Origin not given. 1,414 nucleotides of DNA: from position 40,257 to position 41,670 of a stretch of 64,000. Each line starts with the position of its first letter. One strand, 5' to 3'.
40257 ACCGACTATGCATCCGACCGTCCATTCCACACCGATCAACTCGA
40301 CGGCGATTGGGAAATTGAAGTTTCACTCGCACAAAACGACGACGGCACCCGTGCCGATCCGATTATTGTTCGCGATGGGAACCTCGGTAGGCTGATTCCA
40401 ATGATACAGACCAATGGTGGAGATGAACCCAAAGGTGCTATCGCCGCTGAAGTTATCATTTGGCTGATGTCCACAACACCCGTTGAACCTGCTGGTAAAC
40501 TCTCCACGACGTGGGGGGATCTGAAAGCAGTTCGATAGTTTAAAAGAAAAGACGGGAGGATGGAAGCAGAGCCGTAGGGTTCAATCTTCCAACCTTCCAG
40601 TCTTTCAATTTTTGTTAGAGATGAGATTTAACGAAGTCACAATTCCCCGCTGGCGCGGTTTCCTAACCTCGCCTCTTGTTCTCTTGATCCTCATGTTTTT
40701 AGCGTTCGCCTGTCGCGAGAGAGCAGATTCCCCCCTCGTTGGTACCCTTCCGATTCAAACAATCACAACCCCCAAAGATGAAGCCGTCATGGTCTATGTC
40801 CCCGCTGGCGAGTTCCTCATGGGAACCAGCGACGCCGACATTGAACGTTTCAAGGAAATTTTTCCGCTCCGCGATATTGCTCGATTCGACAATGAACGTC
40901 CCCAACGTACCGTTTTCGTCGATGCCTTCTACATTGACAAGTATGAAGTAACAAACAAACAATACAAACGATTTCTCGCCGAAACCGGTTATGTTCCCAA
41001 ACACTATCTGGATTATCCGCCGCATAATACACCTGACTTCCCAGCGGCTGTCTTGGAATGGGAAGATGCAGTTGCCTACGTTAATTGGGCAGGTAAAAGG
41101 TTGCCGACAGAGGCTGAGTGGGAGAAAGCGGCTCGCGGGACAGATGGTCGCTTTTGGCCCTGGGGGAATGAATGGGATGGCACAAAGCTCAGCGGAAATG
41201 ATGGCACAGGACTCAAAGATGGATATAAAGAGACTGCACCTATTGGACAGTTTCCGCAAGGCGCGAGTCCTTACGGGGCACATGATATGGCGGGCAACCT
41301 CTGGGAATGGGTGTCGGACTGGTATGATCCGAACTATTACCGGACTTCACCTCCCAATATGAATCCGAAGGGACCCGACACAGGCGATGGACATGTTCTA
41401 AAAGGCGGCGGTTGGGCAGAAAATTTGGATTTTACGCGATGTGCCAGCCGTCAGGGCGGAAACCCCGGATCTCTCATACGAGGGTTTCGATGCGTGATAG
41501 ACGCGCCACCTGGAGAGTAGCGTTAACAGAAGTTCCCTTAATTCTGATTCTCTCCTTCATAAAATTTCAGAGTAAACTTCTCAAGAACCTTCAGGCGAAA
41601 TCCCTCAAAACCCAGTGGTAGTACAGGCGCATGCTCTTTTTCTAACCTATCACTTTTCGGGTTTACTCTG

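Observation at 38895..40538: Conserved C-terminal tail V-x-P-x-x-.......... on secreted proteins of unrelated families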

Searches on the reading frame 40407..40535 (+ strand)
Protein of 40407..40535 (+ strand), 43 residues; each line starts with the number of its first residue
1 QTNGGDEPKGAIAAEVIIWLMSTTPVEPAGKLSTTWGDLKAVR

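Call 43: find_homologous_proteins(query=A5, max_evalue=10)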
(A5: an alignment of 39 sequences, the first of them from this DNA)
Query A5 (39 sequences) (43 aa, profile of the alignment): 62 proteins with E <= 10 among 86 candidates.
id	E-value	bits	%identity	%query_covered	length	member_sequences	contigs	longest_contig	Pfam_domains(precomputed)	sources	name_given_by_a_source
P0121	1.0e-10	59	75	37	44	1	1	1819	-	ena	-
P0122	1.1e-10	59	69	37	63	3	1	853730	-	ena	-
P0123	1.6e-10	59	58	44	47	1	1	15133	-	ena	-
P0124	6.2e-10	57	67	42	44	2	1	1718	-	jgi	jgi:hypothetical protein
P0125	9.5e-10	56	83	42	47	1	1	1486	-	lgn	-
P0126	1.3e-9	56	67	42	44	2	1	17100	-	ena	-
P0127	3.9e-9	54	72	42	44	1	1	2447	-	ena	-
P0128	3.9e-9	54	52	53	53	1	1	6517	-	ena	-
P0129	5.3e-9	54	76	49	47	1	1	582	-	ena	-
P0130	6.1e-9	53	76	40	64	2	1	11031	-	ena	-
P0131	7.1e-9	53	47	88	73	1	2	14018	-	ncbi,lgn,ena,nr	ncbi:MAG: hypothetical protein OXU27_01550 [Candidatus Poribacteria bacterium]|nr:hypothetical prote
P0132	9.3e-9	53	72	42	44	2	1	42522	-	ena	-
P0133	1.1e-8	53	65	47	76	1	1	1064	-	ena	-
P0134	1.5e-8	52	76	40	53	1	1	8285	-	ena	-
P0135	3.9e-8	51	63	44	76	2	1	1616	-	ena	-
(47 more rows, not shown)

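Call 51: search_protein_representatives(alignment_id=A6)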
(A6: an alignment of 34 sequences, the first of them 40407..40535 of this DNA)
Query: 34 sequences, 54 profile positions. Proteins with E-value up to 0.001 (for the whole library): 2553; up to 1e-10: 43; up to 1e-30: 0. The best 150 are listed.
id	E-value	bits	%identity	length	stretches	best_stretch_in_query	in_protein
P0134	1.0e-14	70.6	-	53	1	6-53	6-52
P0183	2.7e-14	69.3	-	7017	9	5-31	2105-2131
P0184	2.9e-14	69.2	-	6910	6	5-26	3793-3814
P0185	5.9e-14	68.2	-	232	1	6-53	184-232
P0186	8.9e-14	67.6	-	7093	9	5-37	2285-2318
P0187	1.7e-13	66.7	-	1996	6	6-35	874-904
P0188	7.2e-13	64.7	-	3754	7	5-35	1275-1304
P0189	8.7e-13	64.4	-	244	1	5-53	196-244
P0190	1.0e-12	64.2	-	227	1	5-53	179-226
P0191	1.1e-12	64.1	-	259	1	5-53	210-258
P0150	1.2e-12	64.0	-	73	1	5-53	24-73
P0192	1.7e-12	63.5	-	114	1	5-53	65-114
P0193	1.8e-12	63.4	-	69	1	5-53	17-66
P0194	2.0e-12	63.3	-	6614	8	5-26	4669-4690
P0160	2.2e-12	63.2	-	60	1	1-53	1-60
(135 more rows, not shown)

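Call 78: predict_structure(alignment_id=A7)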
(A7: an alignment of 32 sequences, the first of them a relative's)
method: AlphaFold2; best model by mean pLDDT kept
length: 259 residues; sequences in the alignment: 32
mean_pLDDT: 88.2   pTM: 0.82
mean pLDDT of the five models: 88.2, 88.1, 87.6, 87.2, 87.1
residues with pLDDT >= 90: 167; 70-90: 59; 50-70: 33; < 50: 0
segments of 3 or more residues with pLDDT < 50: none
pLDDT, mean of each block of 10 residues (from residue 1): 78 86 67 95 96 97 98 97 97 93 97 91 85 92 65 93 95 95 88 94 87 98 96 90 57 65
secondary structure, 60 per line:
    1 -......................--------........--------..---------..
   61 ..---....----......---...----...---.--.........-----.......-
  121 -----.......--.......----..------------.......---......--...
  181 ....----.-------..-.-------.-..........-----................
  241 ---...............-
elements in order: H2-23 E35-39 E59-62 E66-69 E74-79 E83-85 E99-107 E113-119 E126-132 E135-141 E160-166 E170-175 E178-184 E210-219 H225-240 H244-258

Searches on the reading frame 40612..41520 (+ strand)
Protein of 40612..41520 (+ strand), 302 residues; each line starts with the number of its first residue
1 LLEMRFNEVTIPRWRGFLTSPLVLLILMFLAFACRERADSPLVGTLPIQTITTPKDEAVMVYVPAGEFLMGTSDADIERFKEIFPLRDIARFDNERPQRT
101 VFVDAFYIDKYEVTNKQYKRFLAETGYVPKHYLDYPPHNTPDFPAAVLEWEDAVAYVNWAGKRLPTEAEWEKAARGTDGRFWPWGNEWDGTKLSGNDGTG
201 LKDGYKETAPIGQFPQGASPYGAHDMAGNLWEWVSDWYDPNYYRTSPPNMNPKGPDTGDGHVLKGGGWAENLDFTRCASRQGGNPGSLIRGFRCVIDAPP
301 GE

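Call 6: search_protein_families(library=pfam, proteins=[window:40612-41520:+], max_evalue=0.01)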
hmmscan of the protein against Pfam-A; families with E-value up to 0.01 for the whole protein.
window:40612-41520:+ (302 aa): 1 family
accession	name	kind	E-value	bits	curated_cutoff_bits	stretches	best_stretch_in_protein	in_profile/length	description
PF03781.23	FGE-sulfatase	-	3.8e-58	197.6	23.3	1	59-295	4-254/255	Sulfatase-modifying factor enzyme 1-like domain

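Call 7: search_protein_families(library=ncbifam, proteins=[window:40612-41520:+], max_evalue=1)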
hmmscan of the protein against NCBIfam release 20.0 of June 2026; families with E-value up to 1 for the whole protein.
window:40612-41520:+ (302 aa): 8 families
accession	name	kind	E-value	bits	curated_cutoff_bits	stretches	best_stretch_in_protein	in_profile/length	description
TIGR03525.2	GldK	equivalog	2.3e-27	96.3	350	2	162-298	256-407/408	T9SS ring complex lipoprotein PorK/GldK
NF041186.1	SenA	equivalog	4.9e-26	92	420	2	141-281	269-365/382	selenoneine synthase SenA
TIGR03440.2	egtB_TIGR03440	equivalog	3.6e-25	88.9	360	2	143-280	274-396/413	ergothioneine biosynthesis protein EgtB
NF051459.1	pyoverdine_PvdO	equivalog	2.6e-23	82.5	500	1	47-283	23-263/280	dihydropyoverdine dehydrogenase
TIGR04344.1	ovoA_Nterm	equivalog_domain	2.4e-11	43.2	400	2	142-272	295-420/444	5-histidylcysteine sulfoxide synthase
TIGR02171.1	Fb_sc_TIGR02171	subfamily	7.9e-08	30.7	544.35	2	160-269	157-249/912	TIGR02171 family lipoprotein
TIGR03530.1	GldJ_short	equivalog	2.7e-07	29.9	382.9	3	96-123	89-116/396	gliding motility lipoprotein GldJ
TIGR03524.1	GldJ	equivalog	7.1e-06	25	458.2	2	203-240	332-367/559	gliding motility lipoprotein GldJ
